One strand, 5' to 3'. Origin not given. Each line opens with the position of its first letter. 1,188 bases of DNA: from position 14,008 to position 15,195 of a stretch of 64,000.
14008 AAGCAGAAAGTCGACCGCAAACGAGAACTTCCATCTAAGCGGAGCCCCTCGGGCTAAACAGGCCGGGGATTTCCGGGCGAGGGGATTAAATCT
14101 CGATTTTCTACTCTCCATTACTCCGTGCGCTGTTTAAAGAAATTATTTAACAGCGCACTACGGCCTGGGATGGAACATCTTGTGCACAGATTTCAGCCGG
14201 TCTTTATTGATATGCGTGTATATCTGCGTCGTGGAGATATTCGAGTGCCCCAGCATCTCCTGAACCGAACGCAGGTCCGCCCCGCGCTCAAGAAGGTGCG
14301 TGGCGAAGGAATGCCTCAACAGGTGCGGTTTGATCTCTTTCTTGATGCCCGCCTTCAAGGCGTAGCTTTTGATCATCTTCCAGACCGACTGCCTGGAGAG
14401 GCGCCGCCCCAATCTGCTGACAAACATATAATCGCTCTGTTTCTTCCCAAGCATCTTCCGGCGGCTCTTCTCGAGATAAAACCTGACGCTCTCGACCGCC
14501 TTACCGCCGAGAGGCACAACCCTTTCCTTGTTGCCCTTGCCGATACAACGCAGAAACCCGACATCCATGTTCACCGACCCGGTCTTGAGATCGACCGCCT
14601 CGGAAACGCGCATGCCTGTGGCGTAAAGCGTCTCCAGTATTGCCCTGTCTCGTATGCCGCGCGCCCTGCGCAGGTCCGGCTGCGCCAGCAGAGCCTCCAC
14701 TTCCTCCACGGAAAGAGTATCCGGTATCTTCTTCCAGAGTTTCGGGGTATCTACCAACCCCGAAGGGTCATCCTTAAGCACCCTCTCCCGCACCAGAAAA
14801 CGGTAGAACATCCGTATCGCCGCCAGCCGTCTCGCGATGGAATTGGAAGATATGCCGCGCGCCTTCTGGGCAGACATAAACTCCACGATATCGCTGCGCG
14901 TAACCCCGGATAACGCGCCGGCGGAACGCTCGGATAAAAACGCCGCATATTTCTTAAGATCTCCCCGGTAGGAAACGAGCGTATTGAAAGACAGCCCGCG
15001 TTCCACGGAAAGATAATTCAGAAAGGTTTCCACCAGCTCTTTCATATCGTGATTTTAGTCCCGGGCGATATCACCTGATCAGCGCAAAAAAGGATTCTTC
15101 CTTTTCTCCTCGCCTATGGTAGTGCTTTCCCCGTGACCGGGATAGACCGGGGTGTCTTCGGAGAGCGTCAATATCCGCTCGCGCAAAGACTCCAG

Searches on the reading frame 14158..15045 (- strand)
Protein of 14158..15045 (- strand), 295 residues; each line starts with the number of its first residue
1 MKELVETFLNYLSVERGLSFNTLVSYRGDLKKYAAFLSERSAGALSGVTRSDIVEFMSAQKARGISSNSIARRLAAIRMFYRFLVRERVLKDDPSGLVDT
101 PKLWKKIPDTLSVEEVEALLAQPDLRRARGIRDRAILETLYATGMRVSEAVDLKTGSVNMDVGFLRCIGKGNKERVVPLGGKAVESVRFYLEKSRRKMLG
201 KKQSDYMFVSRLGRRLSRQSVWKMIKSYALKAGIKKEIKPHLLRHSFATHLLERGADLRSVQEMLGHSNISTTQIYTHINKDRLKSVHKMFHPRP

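Call 68: find_homologous_proteins(query=window:14158-15045:-, max_evalue=1e-120)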
Query window:14158-15045:- (295 aa): 1133 proteins with E <= 1e-120 among 8000 candidates; the best 120 are listed.
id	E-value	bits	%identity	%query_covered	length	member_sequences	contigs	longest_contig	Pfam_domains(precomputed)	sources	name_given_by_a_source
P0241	2.6e-187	639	100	100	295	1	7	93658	PF13495.13,PF00589.28,PF02899.24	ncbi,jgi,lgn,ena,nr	ncbi:MAG: site-specific tyrosine recombinase XerD [Elusimicrobia bacterium]|nr:site-specific tyrosin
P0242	4.5e-185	631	99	100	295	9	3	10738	PF13495.13,PF00589.28,PF02899.24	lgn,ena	-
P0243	2.1e-183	626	98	100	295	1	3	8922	PF00589.28,PF02899.24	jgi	-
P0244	4.7e-183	625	98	100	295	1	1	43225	PF00589.28,PF02899.24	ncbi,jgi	jgi:integrase/recombinase XerD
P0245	2.2e-182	622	97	100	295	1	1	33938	PF00589.28,PF02899.24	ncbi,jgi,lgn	ncbi:MAG: site-specific tyrosine recombinase XerD [Candidatus Omnitrophota bacterium]|jgi:integrase/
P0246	2.5e-182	622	97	100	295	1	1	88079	PF13495.13,PF00589.28,PF02899.24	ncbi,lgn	-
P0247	2.8e-181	619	97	100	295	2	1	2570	PF00589.28,PF02899.24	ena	-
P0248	3.4e-167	573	89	100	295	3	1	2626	PF00589.28,PF02899.24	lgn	-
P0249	8.5e-166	568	87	100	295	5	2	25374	PF13495.13,PF00589.28,PF02899.24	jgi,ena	-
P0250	2.4e-140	485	72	100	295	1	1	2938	PF00589.28,PF02899.24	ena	-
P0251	5.5e-140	483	71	100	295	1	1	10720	PF13495.13,PF00589.28,PF02899.24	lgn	-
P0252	2.3e-139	481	73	100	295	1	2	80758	PF13495.13,PF00589.28,PF02899.24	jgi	jgi:integrase/recombinase XerD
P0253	2.8e-139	481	72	100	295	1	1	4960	PF00589.28,PF02899.24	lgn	-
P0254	6.5e-139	480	72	100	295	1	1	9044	PF13495.13,PF00589.28,PF02899.24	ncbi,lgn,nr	ncbi:MAG: site-specific tyrosine recombinase XerD [Candidatus Omnitrophica bacterium]|nr:site-specif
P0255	8.3e-139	480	72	100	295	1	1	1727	PF13495.13,PF00589.28,PF02899.24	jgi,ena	-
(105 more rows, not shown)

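Call 69: find_encoding_contigs(protein=P0246, flank=1500, max_places=1)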
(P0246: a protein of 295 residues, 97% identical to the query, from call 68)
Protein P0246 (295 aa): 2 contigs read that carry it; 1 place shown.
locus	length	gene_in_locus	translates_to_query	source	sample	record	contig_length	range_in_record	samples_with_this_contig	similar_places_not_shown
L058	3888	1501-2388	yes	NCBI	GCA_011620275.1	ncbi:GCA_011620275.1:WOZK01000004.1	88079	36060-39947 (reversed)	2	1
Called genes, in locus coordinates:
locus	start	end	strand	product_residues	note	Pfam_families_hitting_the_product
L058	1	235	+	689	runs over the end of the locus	PF14520:HHH_5 (faint), PF22745:Nlig-Ia, PF01653:DNA_ligase_aden, PF03120:OB_DNA_ligase, PF03119:DNA_ligase_ZBD, PF12826:HHH_2, PF00533:BRCT, PF12738:PTCB-BRCT (weak)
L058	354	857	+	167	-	-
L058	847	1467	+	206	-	PF00753:Lactamase_B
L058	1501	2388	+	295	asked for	PF02899:Phage_int_SAM_1, PF13495:Phage_int_SAM_4 (faint), PF00589:Phage_integrase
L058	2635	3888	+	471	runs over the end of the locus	PF01743:PolyA_pol, PF12627:PolyA_pol_RNAbd (weak)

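Call 70: find_encoding_contigs(protein=P0249, flank=1500, max_places=1)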
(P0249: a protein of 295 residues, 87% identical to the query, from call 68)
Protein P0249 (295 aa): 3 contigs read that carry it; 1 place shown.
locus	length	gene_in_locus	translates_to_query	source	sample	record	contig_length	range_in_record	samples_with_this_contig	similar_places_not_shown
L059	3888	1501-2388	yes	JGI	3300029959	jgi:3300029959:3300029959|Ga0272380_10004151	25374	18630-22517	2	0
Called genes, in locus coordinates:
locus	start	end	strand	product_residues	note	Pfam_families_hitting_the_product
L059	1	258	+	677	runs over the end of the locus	PF22745:Nlig-Ia, PF01653:DNA_ligase_aden, PF03120:OB_DNA_ligase, PF03119:DNA_ligase_ZBD, PF14520:HHH_5 (faint), PF12826:HHH_2, PF00533:BRCT, PF12738:PTCB-BRCT (weak)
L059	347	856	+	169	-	-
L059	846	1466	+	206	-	PF00753:Lactamase_B, PF12706:Lactamase_B_2 (weak)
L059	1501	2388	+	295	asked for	PF02899:Phage_int_SAM_1, PF13495:Phage_int_SAM_4 (faint), PF00589:Phage_integrase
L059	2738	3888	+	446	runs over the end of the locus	PF01743:PolyA_pol, PF12627:PolyA_pol_RNAbd (weak)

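Call 71: find_encoding_contigs(protein=P0244, flank=1500, max_places=1)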
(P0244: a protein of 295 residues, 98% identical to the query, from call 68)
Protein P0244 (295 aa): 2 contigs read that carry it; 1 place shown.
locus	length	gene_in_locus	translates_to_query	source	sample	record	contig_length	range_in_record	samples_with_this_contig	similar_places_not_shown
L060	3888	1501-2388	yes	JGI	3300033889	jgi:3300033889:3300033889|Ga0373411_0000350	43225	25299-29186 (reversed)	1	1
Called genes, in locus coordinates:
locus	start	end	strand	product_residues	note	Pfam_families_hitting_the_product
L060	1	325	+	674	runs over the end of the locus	PF22745:Nlig-Ia, PF01653:DNA_ligase_aden, PF03120:OB_DNA_ligase, PF03119:DNA_ligase_ZBD, PF14520:HHH_5 (faint), PF12826:HHH_2, PF00533:BRCT, PF12738:PTCB-BRCT (weak)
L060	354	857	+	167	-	-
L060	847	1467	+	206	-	PF00753:Lactamase_B, PF12706:Lactamase_B_2 (faint)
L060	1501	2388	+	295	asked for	PF02899:Phage_int_SAM_1, PF00589:Phage_integrase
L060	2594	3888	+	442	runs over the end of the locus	PF01743:PolyA_pol, PF12627:PolyA_pol_RNAbd (weak)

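Call 72: find_encoding_contigs(protein=P0242, flank=1500, max_places=1)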
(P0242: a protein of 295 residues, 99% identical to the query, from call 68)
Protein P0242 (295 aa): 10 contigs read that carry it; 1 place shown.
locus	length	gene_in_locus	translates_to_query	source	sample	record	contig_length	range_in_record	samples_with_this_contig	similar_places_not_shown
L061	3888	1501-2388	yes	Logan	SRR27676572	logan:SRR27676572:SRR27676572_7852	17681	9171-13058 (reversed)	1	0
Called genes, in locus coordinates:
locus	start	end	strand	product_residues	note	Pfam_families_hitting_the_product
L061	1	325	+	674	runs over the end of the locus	PF22745:Nlig-Ia, PF01653:DNA_ligase_aden, PF03120:OB_DNA_ligase, PF03119:DNA_ligase_ZBD, PF14520:HHH_5 (faint), PF12826:HHH_2, PF00533:BRCT, PF12738:PTCB-BRCT (weak)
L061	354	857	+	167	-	-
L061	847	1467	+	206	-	PF00753:Lactamase_B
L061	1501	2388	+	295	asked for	PF02899:Phage_int_SAM_1, PF13495:Phage_int_SAM_4 (weak), PF00589:Phage_integrase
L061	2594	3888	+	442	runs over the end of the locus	PF01743:PolyA_pol, PF12627:PolyA_pol_RNAbd (weak)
